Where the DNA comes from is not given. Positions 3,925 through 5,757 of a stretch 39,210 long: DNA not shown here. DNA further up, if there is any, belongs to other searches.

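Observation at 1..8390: Self-contained accessory chemosensory pathway with cytoplasmic-array hallmarks and no flagellar genes nearby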

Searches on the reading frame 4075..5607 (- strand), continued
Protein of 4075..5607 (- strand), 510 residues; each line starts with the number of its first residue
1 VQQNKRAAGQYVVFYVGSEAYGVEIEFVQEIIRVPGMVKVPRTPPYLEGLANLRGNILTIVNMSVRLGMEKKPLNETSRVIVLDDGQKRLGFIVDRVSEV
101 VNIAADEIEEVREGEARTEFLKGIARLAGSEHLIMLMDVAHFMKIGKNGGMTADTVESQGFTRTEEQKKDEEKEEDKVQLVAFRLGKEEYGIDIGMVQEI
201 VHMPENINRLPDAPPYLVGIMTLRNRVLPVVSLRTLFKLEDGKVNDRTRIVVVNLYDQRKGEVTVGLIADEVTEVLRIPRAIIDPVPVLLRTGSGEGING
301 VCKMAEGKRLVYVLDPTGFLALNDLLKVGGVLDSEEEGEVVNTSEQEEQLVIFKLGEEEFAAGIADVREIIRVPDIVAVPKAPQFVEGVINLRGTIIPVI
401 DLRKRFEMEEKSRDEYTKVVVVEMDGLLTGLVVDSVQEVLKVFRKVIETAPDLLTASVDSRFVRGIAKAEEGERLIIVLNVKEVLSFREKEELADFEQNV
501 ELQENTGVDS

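Call 55: find_encoding_contigs(protein=P0122, flank=10000, max_places=2)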
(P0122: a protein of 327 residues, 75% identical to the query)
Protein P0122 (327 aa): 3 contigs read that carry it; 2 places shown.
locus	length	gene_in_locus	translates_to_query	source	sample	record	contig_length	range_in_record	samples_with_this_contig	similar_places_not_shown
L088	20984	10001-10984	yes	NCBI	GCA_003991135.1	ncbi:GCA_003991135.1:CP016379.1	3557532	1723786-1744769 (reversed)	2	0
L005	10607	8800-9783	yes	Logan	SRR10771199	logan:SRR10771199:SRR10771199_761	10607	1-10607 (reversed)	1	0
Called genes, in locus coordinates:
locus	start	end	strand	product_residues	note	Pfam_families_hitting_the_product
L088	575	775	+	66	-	PF13487:HD_5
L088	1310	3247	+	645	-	-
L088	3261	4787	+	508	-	PF01584:CheW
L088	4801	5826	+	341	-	PF00072:Response_reg, PF01339:CheB_methylest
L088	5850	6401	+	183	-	PF13646:HEAT_2, PF03130:HEAT_PBS (faint), PF02985:HEAT (faint), PF13646:HEAT_2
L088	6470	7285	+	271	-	PF03705:CheR_N, PF01739:CheR, PF08242:Methyltransf_12 (faint)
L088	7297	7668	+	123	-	PF00072:Response_reg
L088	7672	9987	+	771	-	PF02895:H-kinase_dim, PF02518:HATPase_c, PF01584:CheW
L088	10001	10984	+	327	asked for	PF01627:Hpt, PF07194:P2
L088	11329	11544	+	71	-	-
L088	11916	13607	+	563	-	PF07969:Amidohydro_3, PF01979:Amidohydro_1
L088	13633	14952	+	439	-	PF08245:Mur_ligase_M, PF02875:Mur_ligase_C, PF27239:FOL3_C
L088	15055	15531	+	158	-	PF05036:SPOR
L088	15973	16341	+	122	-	PF07085:DRTGG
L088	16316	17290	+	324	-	PF00571:CBS, PF13581:HATPase_c_2, PF02518:HATPase_c (weak)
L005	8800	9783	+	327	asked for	PF01627:Hpt, PF07194:P2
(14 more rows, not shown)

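Call 56: find_encoding_contigs(protein=P0126, flank=10000, max_places=1)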
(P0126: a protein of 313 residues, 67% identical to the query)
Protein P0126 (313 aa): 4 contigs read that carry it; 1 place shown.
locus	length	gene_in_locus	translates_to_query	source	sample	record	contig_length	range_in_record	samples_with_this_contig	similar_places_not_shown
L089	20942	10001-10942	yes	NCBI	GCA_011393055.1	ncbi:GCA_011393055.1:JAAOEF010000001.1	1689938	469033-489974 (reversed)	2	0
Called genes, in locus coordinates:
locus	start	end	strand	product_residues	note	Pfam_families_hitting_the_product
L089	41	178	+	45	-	-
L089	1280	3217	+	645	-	PF06103:DUF948 (faint), PF00015:MCPsignal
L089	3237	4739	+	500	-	PF01584:CheW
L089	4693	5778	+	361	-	PF00072:Response_reg, PF01339:CheB_methylest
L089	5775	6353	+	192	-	PF13513:HEAT_EZ (faint), PF13646:HEAT_2, PF03130:HEAT_PBS (faint), PF02985:HEAT (faint), PF13646:HEAT_2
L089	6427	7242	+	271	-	PF03705:CheR_N, PF01739:CheR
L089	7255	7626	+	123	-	PF00072:Response_reg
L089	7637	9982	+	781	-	PF02895:H-kinase_dim, PF02518:HATPase_c, PF01584:CheW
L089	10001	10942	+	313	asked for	PF01627:Hpt, PF07194:P2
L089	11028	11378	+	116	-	PF00072:Response_reg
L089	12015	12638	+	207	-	PF08668:HDOD, PF13487:HD_5, PF01966:HD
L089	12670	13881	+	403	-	PF00015:MCPsignal, PF13682:CZB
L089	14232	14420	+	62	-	-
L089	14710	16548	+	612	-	PF11832:DUF3352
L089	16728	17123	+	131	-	PF06935:DUF1284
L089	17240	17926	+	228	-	-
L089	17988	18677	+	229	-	PF00753:Lactamase_B, PF19583:ODP (faint), PF12706:Lactamase_B_2 (weak)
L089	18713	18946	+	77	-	-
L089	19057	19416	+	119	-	-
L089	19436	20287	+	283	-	PF13518:HTH_28 (faint)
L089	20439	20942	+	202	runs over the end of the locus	PF07929:PRiA4_ORF3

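Call 57: find_encoding_contigs(protein=P0009, flank=10000, max_places=1)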
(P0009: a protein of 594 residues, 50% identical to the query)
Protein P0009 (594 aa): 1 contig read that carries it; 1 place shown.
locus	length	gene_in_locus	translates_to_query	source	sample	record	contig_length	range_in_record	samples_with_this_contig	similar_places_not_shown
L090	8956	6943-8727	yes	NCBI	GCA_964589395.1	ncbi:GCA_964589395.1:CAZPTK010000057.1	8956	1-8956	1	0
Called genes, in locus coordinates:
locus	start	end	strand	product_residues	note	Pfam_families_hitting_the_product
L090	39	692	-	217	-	-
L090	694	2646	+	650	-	-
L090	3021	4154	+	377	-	PF01584:CheW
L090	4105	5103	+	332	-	-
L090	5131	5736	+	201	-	PF13646:HEAT_2, PF02985:HEAT (faint), PF13646:HEAT_2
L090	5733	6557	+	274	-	PF03705:CheR_N, PF01739:CheR, PF08242:Methyltransf_12 (faint), PF13649:Methyltransf_25 (faint)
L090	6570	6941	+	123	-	PF00072:Response_reg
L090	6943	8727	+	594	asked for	PF02895:H-kinase_dim, PF02518:HATPase_c, PF01584:CheW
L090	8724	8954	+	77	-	?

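Call 61: predict_structure(alignment_id=A3)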
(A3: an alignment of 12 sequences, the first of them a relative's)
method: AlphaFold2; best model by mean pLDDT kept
length: 324 residues; sequences in the alignment: 12
mean_pLDDT: 78.1   pTM: 0.44
mean pLDDT of the five models: 78.1, 77.6, 77.5, 76.8, 76.5
residues with pLDDT >= 90: 58; 70-90: 201; 50-70: 28; < 50: 37
segments of 3 or more residues with pLDDT < 50: 131-139, 224-232, 308-324
pLDDT, mean of each block of 10 residues (from residue 1): 56 85 94 89 93 88 91 90 83 93 85 70 83 40 82 85 86 84 82 81 78 86 46 72 85 70 88 89 83 85 66 30 32
secondary structure, 60 per line:
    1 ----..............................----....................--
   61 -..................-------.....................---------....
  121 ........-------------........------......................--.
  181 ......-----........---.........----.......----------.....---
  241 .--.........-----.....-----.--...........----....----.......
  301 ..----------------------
elements in order: H5-34 H39-58 H62-79 H87-107 H117-128 E142-149 H156-170 E171-177 H180-186 E192-199 H203-211 E216-222 E233-237 H244-252 E258-262 H271-281 E286-289 H294-302

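Call 64: fold_search(model_id=the predicted structure, library=pdb)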
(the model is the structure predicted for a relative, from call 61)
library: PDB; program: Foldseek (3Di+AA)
matches with E <= 10: 590; with E <= 0.001: 15
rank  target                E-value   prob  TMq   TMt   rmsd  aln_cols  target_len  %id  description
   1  2lp4_MODEL_1_A        2.3e-07  1.00  0.36  0.51  11.7       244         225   21  Solution structure of P1-CheY/P2 complex in bacterial chemotaxis (released 2012-10-24)
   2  1tqg                  1.5e-05  1.00  0.30  0.89   1.0        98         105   38  CheA phosphotransferase domain from Thermotoga maritima (released 2004-09-07)
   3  1i5n_D                1.8e-05  1.00  0.36  0.87   2.6       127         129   31  Crystal structure of the P1 domain of CheA from Salmonella typhimurium (released 2001-07-11)
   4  2ld6_MODEL_1_A        1.9e-05  1.00  0.34  0.79   2.3       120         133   32  Solution Structure of Histidine Phosphotransfer Domain of CheA (released 2011-10-12)
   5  8c5v_C                4.6e-05  1.00  0.36  0.85   3.7       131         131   30  Chemotaxis core signalling unit from E protein lysed E. coli cells (released 2023-09-13)
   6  1i5n_B                4.6e-05  1.00  0.34  0.83   2.4       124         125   31  Crystal structure of the P1 domain of CheA from Salmonella typhimurium (released 2001-07-11)
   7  1i5n_C                4.9e-05  1.00  0.35  0.87   2.3       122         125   32  Crystal structure of the P1 domain of CheA from Salmonella typhimurium (released 2001-07-11)
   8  7t2y_A                7.9e-05  1.00  0.30  0.93   1.2       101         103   26  X-ray structure of a designed cold unfolding four helix bundle (released 2022-03-02)
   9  1u0s_A                7.9e-05  1.00  0.24  0.82   1.8        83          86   26  Chemotaxis kinase CheA P2 domain in complex with response regulator CheY from the thermophile thermotoga maritima (released 2004-08-10)
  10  1i5n_A                8.4e-05  1.00  0.35  0.84   2.4       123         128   32  Crystal structure of the P1 domain of CheA from Salmonella typhimurium (released 2001-07-11)
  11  3u3b_A                1.8e-04  1.00  0.30  0.92   1.3       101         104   25  Crystal Structure of Computationally Redesigned Four-Helix Bundle (released 2012-06-13)
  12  3kyi_A                2.0e-04  1.00  0.34  0.81   2.7       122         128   24  Crystal structure of the phosphorylated P1 domain of CheA3 in complex with CheY6 from R. sphaeroides (released 2010-02-16)
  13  3u3b_B                2.5e-04  1.00  0.30  0.93   1.0        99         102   25  Crystal Structure of Computationally Redesigned Four-Helix Bundle (released 2012-06-13)
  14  7t03_MODEL_1_A        6.2e-04  1.00  0.30  0.89   1.3        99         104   26  NMR structure of a designed cold unfolding four helix bundle (released 2022-03-02)
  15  3kyj_A                7.7e-04  1.00  0.33  0.78   2.9       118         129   25  Crystal structure of the P1 domain of CheA3 in complex with CheY6 from R. sphaeroides (released 2010-02-16)
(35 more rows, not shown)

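Call 74: search_protein_families(library=pfam, proteins=[L015:3030-4070:+, L019:12831-13877:+, L012:3828-5159:+, L025:20493-21335:-, L089:11028-11378:+, L089:12670-13881:+, L017:2343-4208:+, L017:881-2350:+], max_evalue=0.001)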
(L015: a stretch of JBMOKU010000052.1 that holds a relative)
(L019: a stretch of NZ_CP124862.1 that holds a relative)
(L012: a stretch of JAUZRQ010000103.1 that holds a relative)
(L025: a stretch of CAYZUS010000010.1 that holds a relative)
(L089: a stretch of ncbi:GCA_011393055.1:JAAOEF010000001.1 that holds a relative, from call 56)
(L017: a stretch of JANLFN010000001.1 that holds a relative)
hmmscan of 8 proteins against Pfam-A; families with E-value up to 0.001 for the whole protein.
L015:3030-4070:+ (346 aa): 2 families
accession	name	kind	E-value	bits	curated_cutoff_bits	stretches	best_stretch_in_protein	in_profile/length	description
PF13487.12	HD_5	-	3.7e-25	89.1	27.2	1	138-283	22-169/170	HD domain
PF01966.28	HD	-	2.8e-21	76.4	22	1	130-253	1-116/116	HD domain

L019:12831-13877:+ (348 aa): 3 families
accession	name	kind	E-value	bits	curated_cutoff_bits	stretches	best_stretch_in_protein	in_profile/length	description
PF13487.12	HD_5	-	9.4e-33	113.8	27.2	1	138-287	19-170/170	HD domain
PF01966.28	HD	-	1.3e-22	80.7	22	1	133-256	1-116/116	HD domain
PF08668.18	HDOD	-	3.7e-05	23.7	22.9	1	133-185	95-145/196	HDOD domain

L012:3828-5159:+ (443 aa): 3 families
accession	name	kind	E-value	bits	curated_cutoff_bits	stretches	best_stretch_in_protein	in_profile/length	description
PF13487.12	HD_5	-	4.4e-43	147.4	27.2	1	196-361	2-169/170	HD domain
PF00072.30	Response_reg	-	7.1e-23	81.3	30.2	1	17-127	1-110/111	Response regulator receiver domain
PF01966.28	HD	-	6.1e-20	72.1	22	1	210-325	3-110/116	HD domain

L025:20493-21335:- (280 aa): 3 families
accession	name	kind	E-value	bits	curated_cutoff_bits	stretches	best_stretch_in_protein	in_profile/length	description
PF13487.12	HD_5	-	1.1e-33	116.8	27.2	1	104-263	7-169/170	HD domain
PF01966.28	HD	-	2e-20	73.6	22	1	111-233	1-116/116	HD domain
PF08668.18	HDOD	-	0.00092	19.2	22.9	0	111-154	95-136/196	HDOD domain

L089:11028-11378:+ (116 aa): 1 family
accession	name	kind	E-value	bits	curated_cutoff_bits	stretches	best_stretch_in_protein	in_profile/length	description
PF00072.30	Response_reg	-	1.1e-32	112.9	30.2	1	3-112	1-110/111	Response regulator receiver domain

L089:12670-13881:+ (403 aa): 6 families
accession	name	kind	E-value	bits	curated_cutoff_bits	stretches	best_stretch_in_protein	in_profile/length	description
PF00015.26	MCPsignal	-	1.4e-34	119.9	34.6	1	109-263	18-172/172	Methyl-accepting chemotaxis protein (MCP) signalling domain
PF13682.11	CZB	-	5.2e-12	46.4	29.4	1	307-367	1-63/64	Chemoreceptor zinc-binding domain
PF10157.14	BORCS6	-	8.4e-05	23.1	35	1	178-252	16-90/101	BLOC-1-related complex sub-unit 6 C-terminal helix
PF20155.4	TMP_3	-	0.0003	21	41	0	60-188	10-139/192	Tape measure protein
PF06103.16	DUF948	-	0.00044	20.8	37.2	0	194-253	29-88/89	Bacterial protein of unknown function (DUF948)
PF10046.14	BLOC1_2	-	0.00064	20.5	33.4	0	63-141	4-82/96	Biogenesis of lysosome-related organelles complex-1 subunit 2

L017:2343-4208:+ (621 aa): 5 families
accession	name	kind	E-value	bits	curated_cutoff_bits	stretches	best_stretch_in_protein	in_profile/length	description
PF13646.12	HEAT_2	-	1.1e-31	109.4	27.7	3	542-612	16-87/88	HEAT repeats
PF02985.28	HEAT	-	3.7e-14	51.9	23.5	0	501-519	7-25/31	HEAT repeat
PF13513.12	HEAT_EZ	-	0.00015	22.7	27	0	501-519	35-53/55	HEAT-like repeat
PF14663.11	RasGEF_N_2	-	0.00025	21.8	27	0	106-153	7-52/108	Rapamycin-insensitive companion of mTOR RasGEF_N domain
PF12717.13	Cnd1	-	0.00037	21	26.4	0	72-136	20-90/162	non-SMC mitotic condensation complex subunit 1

L017:881-2350:+ (489 aa): 1 family
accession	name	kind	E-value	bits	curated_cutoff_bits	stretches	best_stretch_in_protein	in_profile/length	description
PF01627.28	Hpt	-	6.9e-15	55.5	24.6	1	8-94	2-78/84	Hpt domain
